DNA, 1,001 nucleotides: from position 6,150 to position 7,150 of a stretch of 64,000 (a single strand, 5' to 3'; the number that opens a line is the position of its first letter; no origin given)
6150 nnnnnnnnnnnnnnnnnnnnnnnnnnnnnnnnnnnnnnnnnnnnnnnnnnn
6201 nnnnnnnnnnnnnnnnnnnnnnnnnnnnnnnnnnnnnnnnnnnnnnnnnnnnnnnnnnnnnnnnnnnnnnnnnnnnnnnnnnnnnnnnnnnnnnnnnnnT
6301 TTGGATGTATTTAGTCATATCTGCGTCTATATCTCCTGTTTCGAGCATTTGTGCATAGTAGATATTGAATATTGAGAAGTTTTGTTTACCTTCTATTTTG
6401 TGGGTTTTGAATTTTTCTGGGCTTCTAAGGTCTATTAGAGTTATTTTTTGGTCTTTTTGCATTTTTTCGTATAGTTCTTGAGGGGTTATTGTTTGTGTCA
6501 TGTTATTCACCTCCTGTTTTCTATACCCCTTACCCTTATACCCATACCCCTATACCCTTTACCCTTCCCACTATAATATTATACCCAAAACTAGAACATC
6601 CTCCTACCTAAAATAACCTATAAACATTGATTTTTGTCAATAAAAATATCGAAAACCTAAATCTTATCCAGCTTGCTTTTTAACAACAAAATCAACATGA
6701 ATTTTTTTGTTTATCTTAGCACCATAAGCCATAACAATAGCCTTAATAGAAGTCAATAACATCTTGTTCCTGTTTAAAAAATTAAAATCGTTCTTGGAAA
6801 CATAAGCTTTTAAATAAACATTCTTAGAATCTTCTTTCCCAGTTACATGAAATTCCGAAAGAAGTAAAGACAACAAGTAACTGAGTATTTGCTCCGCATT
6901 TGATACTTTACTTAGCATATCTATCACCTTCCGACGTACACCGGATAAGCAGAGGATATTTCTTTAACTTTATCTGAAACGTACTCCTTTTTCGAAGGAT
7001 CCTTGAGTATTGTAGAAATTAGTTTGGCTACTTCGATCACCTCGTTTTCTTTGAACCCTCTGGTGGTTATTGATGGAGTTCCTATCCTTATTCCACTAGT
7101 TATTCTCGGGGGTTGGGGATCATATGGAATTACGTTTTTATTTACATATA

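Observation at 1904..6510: CstR-like sulfur-trafficking operon: rhodanese-MBL fusion, TusA, DsrE, YeiH, CsoR-family repressor and two YeeE/YedE permeases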

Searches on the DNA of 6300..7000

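Call 51: search_rna_families(source=window, start=6300, end=7000, threshold=evalue, max_evalue=1)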
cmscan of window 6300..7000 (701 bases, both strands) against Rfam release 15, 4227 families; matches with E-value up to 1: 0.
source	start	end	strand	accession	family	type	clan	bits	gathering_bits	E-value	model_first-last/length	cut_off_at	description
